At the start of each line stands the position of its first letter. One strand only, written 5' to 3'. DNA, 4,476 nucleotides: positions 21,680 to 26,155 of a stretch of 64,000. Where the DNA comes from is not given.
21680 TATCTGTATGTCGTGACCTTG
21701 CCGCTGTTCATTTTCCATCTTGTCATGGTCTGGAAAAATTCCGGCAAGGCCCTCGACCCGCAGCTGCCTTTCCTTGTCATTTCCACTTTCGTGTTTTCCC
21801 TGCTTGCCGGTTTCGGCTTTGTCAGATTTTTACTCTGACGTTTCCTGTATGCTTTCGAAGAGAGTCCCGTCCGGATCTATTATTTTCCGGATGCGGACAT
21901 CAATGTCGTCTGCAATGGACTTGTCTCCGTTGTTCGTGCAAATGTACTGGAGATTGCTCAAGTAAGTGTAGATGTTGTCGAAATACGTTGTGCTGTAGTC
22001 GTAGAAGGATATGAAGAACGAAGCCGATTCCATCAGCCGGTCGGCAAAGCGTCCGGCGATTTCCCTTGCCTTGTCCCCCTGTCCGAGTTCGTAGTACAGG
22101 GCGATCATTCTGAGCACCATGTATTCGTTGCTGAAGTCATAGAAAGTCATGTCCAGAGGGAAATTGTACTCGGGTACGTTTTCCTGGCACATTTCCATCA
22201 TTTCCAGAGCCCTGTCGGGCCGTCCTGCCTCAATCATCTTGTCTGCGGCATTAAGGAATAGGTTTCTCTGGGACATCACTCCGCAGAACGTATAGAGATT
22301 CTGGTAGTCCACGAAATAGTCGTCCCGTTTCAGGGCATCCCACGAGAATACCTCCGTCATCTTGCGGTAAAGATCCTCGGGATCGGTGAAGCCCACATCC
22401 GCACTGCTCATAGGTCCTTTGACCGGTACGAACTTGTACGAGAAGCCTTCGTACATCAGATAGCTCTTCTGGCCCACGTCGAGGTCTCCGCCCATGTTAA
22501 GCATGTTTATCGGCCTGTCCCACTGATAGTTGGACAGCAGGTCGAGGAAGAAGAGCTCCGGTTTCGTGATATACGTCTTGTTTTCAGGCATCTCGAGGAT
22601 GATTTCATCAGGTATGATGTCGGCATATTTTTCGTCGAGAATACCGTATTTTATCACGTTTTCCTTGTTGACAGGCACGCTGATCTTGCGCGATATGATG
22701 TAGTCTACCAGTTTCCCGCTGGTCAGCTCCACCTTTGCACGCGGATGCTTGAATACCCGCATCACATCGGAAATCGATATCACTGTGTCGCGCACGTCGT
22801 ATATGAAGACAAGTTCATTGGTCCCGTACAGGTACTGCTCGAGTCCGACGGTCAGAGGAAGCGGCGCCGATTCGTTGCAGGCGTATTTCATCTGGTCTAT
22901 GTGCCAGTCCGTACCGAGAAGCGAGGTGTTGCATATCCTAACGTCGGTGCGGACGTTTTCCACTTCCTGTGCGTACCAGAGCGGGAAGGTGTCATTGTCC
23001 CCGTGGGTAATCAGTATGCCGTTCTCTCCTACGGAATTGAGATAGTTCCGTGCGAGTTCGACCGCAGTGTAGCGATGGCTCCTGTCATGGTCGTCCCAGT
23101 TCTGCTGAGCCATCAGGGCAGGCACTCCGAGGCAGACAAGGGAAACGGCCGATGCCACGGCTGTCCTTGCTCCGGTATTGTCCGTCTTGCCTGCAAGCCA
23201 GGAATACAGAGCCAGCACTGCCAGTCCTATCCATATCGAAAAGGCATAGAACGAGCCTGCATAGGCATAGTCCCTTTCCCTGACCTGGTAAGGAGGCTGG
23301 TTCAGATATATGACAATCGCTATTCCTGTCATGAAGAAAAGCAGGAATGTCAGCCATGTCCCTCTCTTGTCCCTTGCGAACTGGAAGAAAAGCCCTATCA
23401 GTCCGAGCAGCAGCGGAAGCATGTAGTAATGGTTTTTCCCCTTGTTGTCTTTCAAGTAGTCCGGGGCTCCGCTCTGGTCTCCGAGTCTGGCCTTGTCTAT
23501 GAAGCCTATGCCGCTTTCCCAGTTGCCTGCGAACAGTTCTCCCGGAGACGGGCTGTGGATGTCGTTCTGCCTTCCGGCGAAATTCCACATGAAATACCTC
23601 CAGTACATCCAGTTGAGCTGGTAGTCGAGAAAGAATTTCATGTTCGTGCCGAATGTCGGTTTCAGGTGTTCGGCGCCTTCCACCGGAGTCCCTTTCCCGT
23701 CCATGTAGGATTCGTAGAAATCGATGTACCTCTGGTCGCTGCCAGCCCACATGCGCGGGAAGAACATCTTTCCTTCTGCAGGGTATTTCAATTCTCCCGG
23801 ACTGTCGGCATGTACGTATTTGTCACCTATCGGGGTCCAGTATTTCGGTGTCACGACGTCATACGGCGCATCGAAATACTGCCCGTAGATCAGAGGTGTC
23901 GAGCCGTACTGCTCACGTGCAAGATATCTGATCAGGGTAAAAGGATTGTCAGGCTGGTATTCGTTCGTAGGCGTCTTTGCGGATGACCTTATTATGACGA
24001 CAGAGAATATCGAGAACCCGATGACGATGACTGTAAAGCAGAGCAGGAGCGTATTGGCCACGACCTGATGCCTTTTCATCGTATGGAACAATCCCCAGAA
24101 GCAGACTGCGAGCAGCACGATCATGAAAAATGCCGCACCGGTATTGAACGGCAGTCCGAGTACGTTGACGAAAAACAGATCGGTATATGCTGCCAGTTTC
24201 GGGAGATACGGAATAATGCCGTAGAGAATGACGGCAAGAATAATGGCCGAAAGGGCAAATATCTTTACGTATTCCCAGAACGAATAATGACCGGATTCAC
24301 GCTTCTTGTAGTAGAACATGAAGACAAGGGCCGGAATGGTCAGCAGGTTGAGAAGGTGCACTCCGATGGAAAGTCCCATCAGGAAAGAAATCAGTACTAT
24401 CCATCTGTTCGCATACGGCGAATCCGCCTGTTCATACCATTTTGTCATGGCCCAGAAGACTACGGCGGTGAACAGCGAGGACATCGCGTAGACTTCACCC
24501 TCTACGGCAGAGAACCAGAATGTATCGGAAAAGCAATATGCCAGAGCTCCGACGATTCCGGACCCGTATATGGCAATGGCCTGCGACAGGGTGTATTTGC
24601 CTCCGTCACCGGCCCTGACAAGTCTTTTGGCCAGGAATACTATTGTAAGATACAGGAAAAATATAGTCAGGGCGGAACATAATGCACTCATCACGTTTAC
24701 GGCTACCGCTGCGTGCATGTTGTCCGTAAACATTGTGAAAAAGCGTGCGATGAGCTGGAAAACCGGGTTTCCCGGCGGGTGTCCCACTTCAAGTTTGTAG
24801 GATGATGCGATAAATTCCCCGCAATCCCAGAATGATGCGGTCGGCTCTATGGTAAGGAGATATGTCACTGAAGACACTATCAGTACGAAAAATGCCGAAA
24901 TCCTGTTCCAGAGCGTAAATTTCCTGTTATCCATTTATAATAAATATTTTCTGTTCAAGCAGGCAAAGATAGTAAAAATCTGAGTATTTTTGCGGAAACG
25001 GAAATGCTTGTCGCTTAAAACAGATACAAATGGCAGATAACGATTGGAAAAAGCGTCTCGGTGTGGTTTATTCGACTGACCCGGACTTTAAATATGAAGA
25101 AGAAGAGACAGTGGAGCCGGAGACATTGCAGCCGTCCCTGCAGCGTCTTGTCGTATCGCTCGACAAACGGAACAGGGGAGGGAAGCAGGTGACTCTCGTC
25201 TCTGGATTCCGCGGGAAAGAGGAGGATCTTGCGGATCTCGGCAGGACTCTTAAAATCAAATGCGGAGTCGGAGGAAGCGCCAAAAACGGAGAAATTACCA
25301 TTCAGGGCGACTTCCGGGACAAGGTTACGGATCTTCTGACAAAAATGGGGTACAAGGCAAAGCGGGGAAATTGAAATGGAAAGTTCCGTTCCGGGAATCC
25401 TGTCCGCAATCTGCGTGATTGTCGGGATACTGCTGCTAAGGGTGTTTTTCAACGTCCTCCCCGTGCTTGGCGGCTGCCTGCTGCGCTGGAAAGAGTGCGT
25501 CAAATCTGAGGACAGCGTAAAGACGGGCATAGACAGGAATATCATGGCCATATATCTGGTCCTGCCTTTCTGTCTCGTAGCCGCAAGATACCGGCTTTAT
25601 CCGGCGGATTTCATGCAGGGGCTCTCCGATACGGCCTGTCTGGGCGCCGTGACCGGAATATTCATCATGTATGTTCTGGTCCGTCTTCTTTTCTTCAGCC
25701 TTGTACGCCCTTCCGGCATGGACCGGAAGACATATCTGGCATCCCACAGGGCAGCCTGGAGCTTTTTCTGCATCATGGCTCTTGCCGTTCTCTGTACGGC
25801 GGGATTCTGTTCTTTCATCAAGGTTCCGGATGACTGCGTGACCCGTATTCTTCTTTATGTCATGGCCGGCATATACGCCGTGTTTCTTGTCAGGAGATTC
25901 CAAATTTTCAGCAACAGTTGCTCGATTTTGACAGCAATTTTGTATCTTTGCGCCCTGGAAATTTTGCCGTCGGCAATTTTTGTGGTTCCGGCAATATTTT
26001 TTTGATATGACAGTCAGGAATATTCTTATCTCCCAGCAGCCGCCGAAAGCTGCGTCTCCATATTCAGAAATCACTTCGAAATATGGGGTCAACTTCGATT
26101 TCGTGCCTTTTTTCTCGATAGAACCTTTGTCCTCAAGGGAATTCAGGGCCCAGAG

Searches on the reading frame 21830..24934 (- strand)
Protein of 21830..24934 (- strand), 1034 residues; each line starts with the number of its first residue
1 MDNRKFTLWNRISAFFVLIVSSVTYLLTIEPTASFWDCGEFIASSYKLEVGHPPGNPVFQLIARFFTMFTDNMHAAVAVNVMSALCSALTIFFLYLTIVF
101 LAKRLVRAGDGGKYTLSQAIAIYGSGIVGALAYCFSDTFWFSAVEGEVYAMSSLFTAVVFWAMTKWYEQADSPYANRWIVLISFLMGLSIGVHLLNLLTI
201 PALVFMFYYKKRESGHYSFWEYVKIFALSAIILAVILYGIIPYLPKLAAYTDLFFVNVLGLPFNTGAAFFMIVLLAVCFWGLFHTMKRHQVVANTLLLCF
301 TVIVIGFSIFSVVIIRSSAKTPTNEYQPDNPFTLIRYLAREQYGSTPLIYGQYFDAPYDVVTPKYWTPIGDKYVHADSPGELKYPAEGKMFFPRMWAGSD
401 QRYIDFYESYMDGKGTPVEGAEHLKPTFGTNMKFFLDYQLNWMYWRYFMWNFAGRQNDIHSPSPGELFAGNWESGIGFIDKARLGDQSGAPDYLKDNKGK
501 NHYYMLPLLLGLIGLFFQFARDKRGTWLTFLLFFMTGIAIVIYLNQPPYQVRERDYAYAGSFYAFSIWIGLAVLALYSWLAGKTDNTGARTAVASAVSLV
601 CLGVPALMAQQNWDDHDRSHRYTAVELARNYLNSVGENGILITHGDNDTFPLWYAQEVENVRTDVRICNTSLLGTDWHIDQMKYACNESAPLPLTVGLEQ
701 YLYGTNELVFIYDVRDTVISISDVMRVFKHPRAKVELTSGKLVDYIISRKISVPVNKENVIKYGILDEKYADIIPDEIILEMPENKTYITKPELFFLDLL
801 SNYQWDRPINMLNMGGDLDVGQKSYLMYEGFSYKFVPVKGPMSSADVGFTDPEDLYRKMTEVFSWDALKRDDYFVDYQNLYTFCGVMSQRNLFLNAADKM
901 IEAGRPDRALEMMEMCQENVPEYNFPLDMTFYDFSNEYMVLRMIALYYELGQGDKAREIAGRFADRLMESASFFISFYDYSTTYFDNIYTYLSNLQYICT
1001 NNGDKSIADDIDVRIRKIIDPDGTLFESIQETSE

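Call 14: search_protein_families(library=pfam, proteins=[window:21830-24934:-])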
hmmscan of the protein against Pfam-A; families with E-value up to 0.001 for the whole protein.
window:21830-24934:- (1034 aa): 1 family
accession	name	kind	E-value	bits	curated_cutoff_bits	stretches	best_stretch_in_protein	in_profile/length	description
PF11028.14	TMEM260-like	-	7.5e-73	244.5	24.2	1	37-213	1-176/179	Protein O-mannosyl-transferase TMEM260-like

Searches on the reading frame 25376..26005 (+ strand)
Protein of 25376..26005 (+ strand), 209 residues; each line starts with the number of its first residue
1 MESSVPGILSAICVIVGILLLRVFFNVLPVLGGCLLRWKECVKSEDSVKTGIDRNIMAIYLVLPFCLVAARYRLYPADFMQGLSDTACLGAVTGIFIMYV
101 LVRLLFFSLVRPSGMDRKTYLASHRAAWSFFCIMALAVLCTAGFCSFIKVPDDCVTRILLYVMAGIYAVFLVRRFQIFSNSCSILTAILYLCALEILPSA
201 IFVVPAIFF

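Call 14: search_protein_families(library=pfam, proteins=[window:25376-26005:+])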
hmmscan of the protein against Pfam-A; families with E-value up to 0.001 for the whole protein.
window:25376-26005:+ (209 aa): 1 family
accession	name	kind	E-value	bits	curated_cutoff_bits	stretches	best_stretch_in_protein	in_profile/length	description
PF14093.11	DUF4271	-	1.4e-08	35.3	29.7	1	12-202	7-202/206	Domain of unknown function (DUF4271)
